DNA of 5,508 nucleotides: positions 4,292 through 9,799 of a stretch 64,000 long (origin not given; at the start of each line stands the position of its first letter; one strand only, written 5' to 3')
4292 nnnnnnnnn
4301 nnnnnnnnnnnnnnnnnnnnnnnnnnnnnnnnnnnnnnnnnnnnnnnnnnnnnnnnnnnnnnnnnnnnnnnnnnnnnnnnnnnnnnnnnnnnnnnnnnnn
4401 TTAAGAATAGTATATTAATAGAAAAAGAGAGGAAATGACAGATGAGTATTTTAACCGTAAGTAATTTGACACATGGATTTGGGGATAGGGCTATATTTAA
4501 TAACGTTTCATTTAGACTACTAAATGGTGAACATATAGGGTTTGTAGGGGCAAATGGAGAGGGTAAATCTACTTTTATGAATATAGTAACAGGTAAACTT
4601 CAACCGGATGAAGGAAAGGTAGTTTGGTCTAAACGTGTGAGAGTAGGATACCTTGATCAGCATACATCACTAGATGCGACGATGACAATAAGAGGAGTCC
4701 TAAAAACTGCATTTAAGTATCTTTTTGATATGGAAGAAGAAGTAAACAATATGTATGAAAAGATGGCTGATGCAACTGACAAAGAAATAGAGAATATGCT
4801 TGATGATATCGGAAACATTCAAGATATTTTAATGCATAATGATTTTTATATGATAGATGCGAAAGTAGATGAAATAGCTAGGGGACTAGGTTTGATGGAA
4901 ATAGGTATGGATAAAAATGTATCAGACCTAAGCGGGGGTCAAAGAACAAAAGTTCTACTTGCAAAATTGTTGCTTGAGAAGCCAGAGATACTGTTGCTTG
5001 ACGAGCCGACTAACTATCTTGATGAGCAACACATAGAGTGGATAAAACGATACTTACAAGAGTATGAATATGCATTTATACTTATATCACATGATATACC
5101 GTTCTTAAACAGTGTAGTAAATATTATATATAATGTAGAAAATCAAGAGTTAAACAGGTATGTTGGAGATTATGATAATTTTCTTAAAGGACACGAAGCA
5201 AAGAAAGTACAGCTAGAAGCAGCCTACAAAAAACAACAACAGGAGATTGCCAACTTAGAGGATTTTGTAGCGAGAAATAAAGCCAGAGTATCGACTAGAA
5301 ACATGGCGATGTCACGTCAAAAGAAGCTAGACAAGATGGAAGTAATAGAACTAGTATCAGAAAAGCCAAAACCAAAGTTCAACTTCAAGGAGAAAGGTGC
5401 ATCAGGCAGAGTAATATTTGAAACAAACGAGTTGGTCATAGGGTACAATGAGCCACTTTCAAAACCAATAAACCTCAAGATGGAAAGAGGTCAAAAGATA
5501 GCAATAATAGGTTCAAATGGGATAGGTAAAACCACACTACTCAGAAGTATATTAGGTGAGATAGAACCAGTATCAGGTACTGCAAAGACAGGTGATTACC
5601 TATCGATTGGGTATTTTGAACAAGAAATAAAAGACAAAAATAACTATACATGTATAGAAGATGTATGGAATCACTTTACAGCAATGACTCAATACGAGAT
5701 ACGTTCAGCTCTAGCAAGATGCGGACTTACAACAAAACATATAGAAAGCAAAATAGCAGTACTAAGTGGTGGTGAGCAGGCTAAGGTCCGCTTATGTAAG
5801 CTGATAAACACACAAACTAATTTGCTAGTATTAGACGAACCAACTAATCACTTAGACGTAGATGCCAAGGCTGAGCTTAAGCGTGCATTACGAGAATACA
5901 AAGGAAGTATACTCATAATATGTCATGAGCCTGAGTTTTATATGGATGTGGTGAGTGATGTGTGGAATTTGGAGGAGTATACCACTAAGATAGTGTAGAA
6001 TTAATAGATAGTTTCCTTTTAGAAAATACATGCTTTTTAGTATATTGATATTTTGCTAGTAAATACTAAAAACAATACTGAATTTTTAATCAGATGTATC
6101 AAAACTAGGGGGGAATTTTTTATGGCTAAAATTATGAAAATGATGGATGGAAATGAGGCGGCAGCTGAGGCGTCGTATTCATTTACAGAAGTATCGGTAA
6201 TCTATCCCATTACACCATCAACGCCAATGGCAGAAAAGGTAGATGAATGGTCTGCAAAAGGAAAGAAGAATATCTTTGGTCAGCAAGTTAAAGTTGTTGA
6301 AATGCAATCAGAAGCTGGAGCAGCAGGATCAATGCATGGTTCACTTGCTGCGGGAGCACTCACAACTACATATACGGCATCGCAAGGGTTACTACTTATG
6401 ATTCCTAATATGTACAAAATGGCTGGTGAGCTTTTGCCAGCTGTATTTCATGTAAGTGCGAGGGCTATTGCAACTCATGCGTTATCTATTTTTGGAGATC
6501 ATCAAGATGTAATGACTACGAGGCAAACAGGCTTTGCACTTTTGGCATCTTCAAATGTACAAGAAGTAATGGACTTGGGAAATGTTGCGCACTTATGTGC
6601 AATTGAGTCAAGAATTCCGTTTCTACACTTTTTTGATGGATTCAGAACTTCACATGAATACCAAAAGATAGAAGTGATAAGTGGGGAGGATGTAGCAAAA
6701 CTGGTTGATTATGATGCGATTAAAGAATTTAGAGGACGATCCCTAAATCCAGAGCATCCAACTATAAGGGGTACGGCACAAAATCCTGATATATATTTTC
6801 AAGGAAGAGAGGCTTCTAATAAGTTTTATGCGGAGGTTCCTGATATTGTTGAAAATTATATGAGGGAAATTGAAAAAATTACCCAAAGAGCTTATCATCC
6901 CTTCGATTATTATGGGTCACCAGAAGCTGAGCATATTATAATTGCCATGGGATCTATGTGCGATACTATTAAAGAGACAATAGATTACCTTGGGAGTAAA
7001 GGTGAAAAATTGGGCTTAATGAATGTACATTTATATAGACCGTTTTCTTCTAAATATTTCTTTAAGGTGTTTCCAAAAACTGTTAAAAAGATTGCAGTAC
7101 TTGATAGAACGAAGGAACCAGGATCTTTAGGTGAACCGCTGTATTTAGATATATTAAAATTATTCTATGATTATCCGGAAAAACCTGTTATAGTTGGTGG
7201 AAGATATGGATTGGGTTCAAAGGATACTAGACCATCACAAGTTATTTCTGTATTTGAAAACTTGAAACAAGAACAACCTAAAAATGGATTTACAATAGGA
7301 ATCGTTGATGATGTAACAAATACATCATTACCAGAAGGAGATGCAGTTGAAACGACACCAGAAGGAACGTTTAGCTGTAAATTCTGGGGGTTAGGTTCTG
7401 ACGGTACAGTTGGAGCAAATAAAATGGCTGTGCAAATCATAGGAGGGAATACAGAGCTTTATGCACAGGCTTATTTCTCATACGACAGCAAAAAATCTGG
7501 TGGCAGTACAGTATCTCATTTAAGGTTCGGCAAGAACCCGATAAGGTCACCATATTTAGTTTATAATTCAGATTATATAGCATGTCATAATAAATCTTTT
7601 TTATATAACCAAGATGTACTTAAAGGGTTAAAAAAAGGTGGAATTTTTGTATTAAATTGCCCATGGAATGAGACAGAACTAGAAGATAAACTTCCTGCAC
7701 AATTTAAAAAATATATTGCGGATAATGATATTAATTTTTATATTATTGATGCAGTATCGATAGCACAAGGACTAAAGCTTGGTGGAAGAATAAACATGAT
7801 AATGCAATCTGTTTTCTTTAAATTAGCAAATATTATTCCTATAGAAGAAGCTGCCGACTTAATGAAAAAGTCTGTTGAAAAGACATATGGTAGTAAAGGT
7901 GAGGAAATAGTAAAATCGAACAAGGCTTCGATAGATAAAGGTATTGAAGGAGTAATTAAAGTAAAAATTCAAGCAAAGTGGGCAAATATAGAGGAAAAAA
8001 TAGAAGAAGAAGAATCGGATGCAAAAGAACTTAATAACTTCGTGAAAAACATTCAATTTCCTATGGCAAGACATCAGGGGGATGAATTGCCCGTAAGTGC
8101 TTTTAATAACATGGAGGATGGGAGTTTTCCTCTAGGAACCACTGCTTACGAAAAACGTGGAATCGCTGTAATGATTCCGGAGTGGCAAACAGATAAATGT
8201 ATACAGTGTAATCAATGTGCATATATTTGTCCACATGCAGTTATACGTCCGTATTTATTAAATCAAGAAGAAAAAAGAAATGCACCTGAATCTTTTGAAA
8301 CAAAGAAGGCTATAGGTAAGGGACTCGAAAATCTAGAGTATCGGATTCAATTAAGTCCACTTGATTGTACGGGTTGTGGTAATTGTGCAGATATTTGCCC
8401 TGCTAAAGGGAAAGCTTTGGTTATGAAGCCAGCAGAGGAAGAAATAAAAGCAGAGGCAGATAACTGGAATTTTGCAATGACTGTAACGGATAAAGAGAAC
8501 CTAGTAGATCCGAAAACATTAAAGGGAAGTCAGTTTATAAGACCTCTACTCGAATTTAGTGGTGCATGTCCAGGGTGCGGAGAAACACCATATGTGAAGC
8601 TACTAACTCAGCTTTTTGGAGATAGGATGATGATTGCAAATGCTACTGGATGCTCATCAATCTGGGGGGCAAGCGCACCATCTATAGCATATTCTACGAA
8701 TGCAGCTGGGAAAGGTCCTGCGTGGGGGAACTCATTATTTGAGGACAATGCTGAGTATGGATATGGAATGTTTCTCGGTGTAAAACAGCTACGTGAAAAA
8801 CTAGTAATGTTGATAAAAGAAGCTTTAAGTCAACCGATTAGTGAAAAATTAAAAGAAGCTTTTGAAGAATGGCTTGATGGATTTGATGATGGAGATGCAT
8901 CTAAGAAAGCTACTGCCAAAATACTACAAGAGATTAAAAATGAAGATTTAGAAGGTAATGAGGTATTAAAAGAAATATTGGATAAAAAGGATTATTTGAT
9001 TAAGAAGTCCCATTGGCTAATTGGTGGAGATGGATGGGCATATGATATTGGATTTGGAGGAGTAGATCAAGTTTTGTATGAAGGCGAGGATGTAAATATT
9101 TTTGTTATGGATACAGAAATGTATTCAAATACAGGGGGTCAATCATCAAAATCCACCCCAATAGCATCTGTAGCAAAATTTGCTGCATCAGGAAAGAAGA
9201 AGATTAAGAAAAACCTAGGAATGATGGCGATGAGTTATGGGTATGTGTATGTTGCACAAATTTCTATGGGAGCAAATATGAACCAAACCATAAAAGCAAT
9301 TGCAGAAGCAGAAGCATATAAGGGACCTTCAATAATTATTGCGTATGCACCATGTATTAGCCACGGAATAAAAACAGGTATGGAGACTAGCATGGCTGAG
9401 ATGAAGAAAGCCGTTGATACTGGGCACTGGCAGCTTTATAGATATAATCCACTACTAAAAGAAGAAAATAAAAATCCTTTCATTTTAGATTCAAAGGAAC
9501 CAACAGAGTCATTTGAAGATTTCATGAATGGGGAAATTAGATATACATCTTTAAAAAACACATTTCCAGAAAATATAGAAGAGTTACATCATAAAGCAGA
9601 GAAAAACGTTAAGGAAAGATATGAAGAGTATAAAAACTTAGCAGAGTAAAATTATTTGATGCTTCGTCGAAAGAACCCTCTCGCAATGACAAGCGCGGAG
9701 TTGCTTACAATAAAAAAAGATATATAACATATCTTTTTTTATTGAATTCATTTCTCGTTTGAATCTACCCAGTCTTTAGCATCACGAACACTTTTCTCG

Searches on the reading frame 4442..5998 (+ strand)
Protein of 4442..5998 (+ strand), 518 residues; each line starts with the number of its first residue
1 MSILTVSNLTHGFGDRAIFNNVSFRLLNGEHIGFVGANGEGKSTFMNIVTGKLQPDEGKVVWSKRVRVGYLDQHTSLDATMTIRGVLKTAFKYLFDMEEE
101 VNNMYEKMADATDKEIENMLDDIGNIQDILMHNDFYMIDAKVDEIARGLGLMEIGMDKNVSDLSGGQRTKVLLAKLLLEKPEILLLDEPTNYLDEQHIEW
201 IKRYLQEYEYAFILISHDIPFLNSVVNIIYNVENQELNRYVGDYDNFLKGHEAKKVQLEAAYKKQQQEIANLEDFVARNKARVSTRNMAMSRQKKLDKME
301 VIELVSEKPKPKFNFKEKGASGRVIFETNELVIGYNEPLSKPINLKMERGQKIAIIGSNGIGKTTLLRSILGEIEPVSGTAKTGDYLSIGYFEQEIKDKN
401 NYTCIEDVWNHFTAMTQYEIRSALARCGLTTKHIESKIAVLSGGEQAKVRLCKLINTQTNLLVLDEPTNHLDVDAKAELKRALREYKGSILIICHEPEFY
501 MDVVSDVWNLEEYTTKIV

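Call 13: search_protein_families(library=pfam, proteins=[window:4442-5998:+], max_evalue=0.001)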
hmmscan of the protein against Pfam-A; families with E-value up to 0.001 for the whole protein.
window:4442-5998:+ (518 aa): 15 families
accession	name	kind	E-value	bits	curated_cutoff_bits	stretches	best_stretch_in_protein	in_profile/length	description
PF00005.33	ABC_tran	-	9.4e-53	178.9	25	2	19-191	1-137/137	ABC transporter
PF12848.13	ABC_tran_Xtn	-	1e-22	80.4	25.9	1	231-315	2-85/85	ABC transporter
PF13304.12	AAA_21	-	8.6e-11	42.9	27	0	354-370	3-19/304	AAA domain, putative AbiEii toxin, Type IV TA system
PF02463.25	SMC_N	-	4.6e-10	39.7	40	1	32-232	27-211/220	RecF/RecN/SMC N terminal domain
PF00350.29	Dynamin_N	-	6.1e-06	26.8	27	0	32-222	1-143/168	Dynamin family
PF03193.22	RsgA_GTPase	-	1.3e-05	25.6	30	0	350-375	106-131/174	RsgA GTPase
PF01926.29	MMR_HSR1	-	3.2e-05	24.4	21.9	0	352-384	1-33/113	50S ribosome-binding GTPase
PF13555.12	AAA_29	-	7.5e-05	22.9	27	0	346-367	18-39/61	P-loop containing region of AAA domain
PF00910.28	RNA_helicase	-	0.0001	23.1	21.5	0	34-75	3-48/105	RNA helicase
PF00931.28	NB-ARC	-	0.00015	21.6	23.5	0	347-465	15-107/248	NB-ARC domain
PF24883.2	NPHP3_N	-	0.00031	21.4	24.8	0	36-144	29-135/164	Nephrocystin 3, N-terminal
PF13401.12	AAA_22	-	0.00053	20.8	27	0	353-484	8-109/130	AAA domain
PF00006.31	ATP-synt_ab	-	0.0006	19.9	29.5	0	347-373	11-37/213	ATP synthase alpha/beta family, nucleotide-binding domain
PF05729.18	NACHT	-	0.00061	20.1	26.7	0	353-373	3-23/167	NACHT domain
PF19263.5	DUF5906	-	0.00072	20.6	27.6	0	355-406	1-54/114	Family of unknown function (DUF5906)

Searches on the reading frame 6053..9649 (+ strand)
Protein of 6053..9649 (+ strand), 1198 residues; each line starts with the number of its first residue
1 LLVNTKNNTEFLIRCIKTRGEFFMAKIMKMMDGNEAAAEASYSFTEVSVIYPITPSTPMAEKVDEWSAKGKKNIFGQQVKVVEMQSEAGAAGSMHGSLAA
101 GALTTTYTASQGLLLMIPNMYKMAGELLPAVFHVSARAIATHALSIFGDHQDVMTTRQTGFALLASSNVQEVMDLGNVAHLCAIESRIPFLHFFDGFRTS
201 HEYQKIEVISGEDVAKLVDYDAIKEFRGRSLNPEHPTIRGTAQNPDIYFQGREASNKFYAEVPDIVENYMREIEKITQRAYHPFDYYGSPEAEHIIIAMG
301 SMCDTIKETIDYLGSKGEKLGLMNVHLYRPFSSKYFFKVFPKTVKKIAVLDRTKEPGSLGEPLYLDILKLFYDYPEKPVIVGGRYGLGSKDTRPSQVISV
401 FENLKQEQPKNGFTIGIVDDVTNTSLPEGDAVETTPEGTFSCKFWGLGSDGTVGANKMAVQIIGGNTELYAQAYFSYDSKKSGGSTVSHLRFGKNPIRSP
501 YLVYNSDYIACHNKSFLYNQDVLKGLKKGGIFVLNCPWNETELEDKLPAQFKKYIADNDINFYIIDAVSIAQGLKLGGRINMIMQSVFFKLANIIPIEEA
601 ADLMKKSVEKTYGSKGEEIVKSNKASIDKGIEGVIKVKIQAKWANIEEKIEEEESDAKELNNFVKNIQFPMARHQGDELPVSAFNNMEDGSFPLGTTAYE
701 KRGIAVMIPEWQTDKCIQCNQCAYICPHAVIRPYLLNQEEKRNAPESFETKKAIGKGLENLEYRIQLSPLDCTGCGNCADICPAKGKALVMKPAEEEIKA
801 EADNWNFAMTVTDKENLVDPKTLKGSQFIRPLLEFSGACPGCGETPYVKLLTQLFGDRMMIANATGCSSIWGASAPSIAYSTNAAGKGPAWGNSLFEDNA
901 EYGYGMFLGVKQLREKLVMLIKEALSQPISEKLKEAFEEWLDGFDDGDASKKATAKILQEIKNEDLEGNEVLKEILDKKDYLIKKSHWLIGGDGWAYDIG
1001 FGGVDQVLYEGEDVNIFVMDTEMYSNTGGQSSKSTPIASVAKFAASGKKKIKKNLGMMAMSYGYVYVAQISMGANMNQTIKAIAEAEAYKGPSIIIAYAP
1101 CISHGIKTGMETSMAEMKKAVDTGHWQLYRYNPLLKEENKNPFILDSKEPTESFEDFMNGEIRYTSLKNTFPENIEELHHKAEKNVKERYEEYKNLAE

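Call 13: search_protein_families(library=pfam, proteins=[window:6053-9649:+], max_evalue=0.001)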
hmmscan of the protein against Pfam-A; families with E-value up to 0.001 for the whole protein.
window:6053-9649:+ (1198 aa): 16 families
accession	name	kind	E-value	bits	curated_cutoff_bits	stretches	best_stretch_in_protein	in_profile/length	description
PF01855.24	POR_N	-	1.6e-79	267.4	27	1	43-270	5-230/231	Pyruvate flavodoxin/ferredoxin oxidoreductase, thiamine diP-bdg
PF01558.24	POR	-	9.6e-34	117.5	27.4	1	448-632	1-173/173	Pyruvate ferredoxin/flavodoxin oxidoreductase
PF10371.14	EKR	-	1.5e-20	73.2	27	1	652-705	4-55/55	Domain of unknown function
PF17147.9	PFOR_II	-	1.4e-14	54.7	27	1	292-397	1-102/102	Pyruvate:ferredoxin oxidoreductase core domain II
PF12838.12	Fer4_7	-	1e-09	39.2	27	1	715-784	1-50/52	4Fe-4S dicluster domain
PF13484.11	Fer4_16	-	3.9e-08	34.4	30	1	715-784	1-65/66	4Fe-4S double cluster binding domain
PF02775.26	TPP_enzyme_C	-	4.3e-08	33.5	21.9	1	985-1096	47-150/151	Thiamine pyrophosphate enzyme, C-terminal TPP binding domain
PF13187.11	Fer4_9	-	8.5e-08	32.5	27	1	715-785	1-50/52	4Fe-4S dicluster domain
PF12837.12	Fer4_6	-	8.6e-08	32.2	25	1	708-731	1-24/24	4Fe-4S binding domain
PF00037.32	Fer4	-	1.4e-07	31.4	21.1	2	710-732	2-24/24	4Fe-4S binding domain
PF13183.11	Fer4_8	-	4.7e-07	30.7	27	1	713-785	2-67/68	4Fe-4S dicluster domain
PF13237.11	Fer4_10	-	1.5e-06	28.5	25.5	1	712-783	5-53/53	4Fe-4S dicluster domain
PF14697.11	Fer4_21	-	4.8e-06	27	35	0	713-729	5-21/59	4Fe-4S dicluster domain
PF13534.11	Fer4_17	-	1.2e-05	26.1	22.2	0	712-729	42-59/61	4Fe-4S dicluster domain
PF12800.12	Fer4_4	-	2.2e-05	24.9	24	0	713-727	1-15/17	4Fe-4S binding domain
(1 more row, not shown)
